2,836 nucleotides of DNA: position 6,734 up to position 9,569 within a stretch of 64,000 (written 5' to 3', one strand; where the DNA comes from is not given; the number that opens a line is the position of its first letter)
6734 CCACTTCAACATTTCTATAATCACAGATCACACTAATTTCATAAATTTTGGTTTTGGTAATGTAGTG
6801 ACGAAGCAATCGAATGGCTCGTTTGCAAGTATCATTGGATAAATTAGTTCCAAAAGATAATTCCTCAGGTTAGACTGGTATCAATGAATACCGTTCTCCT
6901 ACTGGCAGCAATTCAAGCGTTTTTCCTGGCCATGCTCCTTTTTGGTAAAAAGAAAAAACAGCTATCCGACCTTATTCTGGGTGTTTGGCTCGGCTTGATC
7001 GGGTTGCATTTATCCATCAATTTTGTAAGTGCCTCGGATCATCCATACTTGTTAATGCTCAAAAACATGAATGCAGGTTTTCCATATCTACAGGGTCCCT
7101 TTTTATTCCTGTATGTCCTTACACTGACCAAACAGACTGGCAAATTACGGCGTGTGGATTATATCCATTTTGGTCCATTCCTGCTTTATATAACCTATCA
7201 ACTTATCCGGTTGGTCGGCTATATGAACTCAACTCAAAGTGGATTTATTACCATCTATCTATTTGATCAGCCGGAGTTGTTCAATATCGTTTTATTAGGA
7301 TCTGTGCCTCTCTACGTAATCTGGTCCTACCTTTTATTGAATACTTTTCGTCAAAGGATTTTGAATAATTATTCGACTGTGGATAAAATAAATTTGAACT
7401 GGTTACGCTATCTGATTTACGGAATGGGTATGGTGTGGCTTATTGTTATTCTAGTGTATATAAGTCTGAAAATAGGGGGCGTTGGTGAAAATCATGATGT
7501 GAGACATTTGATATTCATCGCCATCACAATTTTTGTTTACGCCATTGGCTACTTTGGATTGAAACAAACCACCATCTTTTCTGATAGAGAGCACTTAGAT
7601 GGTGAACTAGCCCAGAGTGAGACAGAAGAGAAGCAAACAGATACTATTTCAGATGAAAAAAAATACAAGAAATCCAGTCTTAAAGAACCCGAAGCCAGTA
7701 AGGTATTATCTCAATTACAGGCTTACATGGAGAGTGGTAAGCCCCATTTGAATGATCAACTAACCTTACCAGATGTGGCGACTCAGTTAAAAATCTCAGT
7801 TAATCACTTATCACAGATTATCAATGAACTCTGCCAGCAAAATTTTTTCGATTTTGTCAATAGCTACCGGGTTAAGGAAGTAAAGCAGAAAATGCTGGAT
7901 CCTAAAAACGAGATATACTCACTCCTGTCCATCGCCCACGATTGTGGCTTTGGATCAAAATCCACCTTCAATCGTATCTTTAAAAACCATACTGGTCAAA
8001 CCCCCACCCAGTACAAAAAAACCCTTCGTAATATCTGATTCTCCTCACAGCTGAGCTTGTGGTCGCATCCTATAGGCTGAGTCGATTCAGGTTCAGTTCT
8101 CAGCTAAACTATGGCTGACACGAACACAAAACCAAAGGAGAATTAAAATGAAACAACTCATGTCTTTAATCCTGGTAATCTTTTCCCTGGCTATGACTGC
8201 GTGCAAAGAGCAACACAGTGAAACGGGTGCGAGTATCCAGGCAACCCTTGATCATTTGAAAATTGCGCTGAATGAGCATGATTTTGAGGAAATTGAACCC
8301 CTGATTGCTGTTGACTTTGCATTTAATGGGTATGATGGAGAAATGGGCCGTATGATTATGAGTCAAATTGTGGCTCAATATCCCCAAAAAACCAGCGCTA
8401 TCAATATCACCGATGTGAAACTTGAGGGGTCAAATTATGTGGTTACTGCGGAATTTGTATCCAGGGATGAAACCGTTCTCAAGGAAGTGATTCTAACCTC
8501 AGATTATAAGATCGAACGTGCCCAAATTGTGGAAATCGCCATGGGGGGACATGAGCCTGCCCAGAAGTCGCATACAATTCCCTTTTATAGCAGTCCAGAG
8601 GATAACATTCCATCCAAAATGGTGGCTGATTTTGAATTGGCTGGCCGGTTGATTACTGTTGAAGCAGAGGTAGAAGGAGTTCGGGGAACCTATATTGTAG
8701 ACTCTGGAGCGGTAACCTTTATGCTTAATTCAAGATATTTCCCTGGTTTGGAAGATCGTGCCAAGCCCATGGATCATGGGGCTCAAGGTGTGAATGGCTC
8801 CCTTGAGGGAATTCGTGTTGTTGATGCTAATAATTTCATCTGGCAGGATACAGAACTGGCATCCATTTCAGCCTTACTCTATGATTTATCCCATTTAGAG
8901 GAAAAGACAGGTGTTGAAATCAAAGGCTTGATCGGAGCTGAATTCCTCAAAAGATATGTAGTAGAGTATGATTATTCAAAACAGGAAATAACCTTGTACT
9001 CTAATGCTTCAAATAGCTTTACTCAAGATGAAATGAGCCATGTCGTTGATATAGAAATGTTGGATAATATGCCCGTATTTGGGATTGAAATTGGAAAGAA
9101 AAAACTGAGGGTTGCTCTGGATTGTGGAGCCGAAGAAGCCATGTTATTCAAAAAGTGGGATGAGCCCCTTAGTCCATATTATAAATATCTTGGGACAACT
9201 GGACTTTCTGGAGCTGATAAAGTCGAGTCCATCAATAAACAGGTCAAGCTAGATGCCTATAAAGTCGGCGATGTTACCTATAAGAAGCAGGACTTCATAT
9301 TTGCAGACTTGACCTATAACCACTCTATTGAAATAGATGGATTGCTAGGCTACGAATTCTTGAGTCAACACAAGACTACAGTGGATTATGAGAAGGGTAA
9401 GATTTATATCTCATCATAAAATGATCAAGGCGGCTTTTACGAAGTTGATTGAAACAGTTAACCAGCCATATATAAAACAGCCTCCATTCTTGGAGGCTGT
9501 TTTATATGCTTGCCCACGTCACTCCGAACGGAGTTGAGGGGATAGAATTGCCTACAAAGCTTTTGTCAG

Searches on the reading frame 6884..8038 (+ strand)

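Call 68: search_protein_families(library=pfam, proteins=[window:6884-8038:+], max_evalue=0.00001)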
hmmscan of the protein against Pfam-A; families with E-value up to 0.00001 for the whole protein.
window:6884-8038:+ (384 aa): 2 families
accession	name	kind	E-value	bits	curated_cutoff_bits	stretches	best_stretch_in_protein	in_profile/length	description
PF12833.13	HTH_18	-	2.2e-17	63.5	33.6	1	299-379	2-79/80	Helix-turn-helix domain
PF00165.29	HTH_AraC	-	1.4e-12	47.8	26.6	1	346-377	10-40/42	Bacterial regulatory helix-turn-helix proteins, AraC family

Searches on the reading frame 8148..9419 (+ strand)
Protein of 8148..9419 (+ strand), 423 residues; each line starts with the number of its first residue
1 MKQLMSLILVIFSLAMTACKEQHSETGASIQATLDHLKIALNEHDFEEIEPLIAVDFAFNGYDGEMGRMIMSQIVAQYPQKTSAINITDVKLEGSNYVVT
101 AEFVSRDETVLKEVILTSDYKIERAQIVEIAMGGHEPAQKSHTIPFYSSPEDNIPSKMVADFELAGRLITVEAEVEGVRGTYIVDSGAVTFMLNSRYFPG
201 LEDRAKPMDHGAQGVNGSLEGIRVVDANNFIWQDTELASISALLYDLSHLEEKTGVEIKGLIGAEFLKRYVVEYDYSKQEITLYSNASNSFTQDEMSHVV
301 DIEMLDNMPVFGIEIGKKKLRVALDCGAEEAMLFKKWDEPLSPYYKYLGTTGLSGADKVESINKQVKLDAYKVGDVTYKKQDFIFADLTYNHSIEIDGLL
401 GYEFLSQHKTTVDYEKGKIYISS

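Call 68: search_protein_families(library=pfam, proteins=[window:8148-9419:+], max_evalue=0.00001)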
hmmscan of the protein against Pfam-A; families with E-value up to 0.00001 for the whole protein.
window:8148-9419:+ (423 aa): 2 families
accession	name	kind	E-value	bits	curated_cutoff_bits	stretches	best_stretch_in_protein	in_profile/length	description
PF13650.11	Asp_protease_2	-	4.7e-13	50.1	24.3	1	314-404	4-90/90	Aspartyl protease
PF13975.11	gag-asp_proteas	-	1.3e-07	32.5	28.2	0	313-407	3-92/92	gag-polyprotein putative aspartyl protease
